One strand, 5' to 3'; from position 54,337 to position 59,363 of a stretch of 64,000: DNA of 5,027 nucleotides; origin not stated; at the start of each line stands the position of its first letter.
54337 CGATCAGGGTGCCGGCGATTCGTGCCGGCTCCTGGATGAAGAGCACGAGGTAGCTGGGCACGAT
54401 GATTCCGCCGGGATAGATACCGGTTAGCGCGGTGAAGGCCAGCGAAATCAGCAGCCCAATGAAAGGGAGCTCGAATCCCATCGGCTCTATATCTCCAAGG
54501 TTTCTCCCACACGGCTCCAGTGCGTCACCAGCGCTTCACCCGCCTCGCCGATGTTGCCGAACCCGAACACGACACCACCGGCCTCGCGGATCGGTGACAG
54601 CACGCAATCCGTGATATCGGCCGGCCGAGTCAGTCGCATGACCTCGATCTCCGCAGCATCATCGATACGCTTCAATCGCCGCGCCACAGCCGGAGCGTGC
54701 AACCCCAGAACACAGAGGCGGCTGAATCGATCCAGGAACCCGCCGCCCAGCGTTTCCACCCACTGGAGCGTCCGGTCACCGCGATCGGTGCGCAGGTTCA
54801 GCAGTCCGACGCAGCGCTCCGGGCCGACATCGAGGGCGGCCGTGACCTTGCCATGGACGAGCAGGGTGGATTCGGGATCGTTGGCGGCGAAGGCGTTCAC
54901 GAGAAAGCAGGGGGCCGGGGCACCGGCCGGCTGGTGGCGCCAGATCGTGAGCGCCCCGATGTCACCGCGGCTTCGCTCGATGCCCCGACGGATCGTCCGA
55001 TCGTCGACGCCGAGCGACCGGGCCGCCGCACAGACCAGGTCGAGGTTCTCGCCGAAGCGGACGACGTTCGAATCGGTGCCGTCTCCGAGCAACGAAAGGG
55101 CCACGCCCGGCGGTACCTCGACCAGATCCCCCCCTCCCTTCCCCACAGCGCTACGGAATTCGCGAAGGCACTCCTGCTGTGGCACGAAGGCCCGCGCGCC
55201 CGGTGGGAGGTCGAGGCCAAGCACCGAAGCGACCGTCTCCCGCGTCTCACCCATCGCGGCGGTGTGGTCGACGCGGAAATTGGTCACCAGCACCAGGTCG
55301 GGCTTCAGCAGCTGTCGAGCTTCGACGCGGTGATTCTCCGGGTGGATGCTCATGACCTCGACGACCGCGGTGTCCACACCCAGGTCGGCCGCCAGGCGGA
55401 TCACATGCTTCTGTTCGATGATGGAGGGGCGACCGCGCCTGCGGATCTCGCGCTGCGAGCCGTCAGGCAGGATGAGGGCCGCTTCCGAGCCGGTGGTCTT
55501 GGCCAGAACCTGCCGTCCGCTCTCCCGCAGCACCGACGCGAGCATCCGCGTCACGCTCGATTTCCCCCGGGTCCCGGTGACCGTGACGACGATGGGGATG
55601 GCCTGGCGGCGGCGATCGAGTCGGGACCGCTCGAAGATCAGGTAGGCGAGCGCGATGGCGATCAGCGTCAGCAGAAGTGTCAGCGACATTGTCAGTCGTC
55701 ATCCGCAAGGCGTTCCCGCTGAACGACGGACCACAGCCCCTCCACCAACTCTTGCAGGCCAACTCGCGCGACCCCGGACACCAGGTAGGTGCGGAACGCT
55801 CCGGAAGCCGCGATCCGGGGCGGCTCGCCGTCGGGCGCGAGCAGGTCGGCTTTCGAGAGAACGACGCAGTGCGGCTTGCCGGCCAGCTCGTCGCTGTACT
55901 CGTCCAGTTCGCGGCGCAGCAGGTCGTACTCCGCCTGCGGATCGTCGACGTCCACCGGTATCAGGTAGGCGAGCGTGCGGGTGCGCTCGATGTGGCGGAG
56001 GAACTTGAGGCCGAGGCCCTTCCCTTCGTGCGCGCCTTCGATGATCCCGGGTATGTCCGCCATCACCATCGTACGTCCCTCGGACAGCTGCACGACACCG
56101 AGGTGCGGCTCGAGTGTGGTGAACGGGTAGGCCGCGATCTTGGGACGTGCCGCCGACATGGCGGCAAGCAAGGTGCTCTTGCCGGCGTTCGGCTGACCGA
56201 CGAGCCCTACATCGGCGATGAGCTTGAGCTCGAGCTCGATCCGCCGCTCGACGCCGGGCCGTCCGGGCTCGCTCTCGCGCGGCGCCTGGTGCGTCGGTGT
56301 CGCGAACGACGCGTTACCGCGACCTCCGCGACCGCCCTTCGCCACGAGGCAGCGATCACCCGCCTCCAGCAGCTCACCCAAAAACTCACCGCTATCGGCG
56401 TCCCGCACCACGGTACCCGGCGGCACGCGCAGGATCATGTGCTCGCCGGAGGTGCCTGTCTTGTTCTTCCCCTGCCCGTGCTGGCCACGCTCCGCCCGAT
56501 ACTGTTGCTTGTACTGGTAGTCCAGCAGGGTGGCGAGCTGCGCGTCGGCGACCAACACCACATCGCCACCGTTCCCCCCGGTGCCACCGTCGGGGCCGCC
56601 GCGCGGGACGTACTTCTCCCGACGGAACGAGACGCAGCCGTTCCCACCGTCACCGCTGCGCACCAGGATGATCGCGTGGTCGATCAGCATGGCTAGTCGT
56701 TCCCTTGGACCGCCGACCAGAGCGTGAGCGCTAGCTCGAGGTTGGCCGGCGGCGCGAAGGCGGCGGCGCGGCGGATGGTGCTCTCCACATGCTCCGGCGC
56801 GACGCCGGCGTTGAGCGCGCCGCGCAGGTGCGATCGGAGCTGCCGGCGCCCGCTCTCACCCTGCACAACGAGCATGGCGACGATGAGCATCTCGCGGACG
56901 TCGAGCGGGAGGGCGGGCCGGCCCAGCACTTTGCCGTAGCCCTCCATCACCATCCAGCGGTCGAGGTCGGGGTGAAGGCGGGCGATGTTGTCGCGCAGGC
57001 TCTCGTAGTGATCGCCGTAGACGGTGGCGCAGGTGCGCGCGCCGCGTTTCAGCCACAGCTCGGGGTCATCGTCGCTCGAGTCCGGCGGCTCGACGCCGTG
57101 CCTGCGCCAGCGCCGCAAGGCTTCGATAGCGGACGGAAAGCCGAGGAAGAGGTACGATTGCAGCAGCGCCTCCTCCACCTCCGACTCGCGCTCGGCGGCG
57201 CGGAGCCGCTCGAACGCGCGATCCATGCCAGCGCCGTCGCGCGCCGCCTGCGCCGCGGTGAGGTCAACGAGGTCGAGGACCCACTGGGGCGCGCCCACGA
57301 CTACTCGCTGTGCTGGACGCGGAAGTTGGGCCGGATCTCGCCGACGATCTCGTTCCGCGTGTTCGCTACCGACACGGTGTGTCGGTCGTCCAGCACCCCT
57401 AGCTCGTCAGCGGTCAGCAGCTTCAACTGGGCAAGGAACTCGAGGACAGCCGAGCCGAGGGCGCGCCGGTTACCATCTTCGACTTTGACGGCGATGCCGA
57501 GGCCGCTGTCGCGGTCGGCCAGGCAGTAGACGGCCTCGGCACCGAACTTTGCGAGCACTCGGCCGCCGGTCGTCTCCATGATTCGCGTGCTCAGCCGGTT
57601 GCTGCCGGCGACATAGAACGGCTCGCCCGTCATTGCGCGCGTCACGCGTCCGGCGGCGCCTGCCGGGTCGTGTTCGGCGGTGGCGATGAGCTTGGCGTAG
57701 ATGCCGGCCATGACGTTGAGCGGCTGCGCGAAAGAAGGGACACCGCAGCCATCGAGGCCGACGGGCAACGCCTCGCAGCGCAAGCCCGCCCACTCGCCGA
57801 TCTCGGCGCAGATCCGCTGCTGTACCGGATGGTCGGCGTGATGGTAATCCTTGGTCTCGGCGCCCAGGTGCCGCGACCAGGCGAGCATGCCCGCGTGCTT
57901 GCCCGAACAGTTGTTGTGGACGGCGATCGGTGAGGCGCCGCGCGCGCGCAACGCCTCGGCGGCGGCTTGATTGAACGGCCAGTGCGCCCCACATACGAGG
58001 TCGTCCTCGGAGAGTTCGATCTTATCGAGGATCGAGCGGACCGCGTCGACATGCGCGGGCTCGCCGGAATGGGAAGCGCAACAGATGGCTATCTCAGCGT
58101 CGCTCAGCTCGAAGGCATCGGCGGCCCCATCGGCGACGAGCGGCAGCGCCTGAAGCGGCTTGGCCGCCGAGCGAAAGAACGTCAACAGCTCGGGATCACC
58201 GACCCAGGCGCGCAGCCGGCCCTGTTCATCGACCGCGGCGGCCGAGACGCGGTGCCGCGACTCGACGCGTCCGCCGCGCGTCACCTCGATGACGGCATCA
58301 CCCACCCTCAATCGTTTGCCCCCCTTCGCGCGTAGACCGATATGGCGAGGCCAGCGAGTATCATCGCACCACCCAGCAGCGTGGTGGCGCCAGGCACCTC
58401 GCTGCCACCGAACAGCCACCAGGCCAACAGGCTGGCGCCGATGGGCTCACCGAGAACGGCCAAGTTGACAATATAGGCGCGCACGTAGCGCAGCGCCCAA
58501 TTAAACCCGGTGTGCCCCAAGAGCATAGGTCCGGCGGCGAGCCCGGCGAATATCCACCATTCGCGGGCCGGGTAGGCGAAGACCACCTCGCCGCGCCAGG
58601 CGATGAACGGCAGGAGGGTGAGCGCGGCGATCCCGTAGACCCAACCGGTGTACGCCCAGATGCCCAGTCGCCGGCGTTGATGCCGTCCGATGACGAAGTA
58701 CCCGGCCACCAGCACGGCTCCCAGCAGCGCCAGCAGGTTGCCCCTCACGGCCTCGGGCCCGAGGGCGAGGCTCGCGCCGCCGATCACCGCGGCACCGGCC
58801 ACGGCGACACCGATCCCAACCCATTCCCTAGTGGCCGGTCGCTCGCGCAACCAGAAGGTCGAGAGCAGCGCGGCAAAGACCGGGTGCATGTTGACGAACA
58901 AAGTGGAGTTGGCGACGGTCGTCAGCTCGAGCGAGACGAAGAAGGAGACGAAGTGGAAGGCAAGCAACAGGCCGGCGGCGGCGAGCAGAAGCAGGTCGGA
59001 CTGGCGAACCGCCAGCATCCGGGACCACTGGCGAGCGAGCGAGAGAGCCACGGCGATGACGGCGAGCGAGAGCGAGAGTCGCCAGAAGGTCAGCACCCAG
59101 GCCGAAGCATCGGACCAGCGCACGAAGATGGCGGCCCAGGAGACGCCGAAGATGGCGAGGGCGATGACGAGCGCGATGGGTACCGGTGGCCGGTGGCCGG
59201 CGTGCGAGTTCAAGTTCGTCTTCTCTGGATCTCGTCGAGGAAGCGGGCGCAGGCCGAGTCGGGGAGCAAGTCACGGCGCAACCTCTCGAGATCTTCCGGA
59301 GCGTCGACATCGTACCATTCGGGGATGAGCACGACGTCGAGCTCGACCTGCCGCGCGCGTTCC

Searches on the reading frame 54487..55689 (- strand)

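Call 55: search_protein_families(library=pfam, proteins=[window:54487-55689:-], max_evalue=0.00001)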
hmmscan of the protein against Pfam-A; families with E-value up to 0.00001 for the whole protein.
window:54487-55689:- (400 aa): 1 family
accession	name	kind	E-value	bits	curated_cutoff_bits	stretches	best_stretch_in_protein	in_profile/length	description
PF08245.18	Mur_ligase_M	-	3.9e-12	47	24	1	37-151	1-100/200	Mur ligase middle domain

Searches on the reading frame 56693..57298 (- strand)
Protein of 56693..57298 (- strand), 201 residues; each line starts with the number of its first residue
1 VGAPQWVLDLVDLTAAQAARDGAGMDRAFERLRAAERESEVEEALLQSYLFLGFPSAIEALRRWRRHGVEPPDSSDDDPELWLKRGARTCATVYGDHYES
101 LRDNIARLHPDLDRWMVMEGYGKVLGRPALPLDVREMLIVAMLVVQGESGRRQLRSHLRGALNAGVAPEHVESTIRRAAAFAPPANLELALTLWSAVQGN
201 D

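Call 32: search_protein_families(library=pfam, proteins=[window:56693-57298:-], max_evalue=0.001)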
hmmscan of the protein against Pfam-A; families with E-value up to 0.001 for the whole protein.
window:56693-57298:- (201 aa): 1 family
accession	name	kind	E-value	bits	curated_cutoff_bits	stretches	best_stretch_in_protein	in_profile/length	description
PF02627.25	CMD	-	5.1e-12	46.1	23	1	117-182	7-70/84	Carboxymuconolactone decarboxylase family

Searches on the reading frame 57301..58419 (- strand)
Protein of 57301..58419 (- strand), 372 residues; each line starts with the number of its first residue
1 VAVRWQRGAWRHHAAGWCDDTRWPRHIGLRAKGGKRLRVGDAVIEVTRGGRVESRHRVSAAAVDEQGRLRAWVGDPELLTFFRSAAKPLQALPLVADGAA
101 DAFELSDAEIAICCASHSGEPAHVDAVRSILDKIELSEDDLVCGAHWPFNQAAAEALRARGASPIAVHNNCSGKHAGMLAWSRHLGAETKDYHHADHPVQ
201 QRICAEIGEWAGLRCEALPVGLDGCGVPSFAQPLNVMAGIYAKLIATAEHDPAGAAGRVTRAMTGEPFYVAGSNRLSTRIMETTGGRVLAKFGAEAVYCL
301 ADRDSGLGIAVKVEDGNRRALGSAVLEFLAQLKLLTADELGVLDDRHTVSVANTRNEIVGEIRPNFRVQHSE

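Call 55: search_protein_families(library=pfam, proteins=[window:57301-58419:-], max_evalue=0.00001)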
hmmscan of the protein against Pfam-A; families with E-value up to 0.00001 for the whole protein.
window:57301-58419:- (372 aa): 1 family
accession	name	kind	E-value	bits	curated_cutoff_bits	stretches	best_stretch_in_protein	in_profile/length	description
PF06089.17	Asparaginase_II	-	4.2e-118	394.4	25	1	44-363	1-321/322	L-asparaginase II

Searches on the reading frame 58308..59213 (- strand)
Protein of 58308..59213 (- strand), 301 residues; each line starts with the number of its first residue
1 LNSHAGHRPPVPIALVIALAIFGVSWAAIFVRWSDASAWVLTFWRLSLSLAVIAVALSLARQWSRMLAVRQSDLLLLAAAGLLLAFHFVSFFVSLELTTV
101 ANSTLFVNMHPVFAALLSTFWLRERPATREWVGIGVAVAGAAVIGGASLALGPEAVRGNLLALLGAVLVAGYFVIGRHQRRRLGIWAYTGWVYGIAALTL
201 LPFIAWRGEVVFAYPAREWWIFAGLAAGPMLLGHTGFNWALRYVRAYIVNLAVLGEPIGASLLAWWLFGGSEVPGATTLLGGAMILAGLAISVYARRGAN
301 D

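Call 34: search_protein_families(library=pfam, proteins=[window:58308-59213:-], max_evalue=0.001)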
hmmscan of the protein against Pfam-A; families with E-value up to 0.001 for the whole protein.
window:58308-59213:- (301 aa): 1 family
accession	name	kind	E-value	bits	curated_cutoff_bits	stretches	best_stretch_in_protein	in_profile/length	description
PF00892.27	EamA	-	3.1e-31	108.9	28.2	2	157-293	2-134/135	EamA-like transporter family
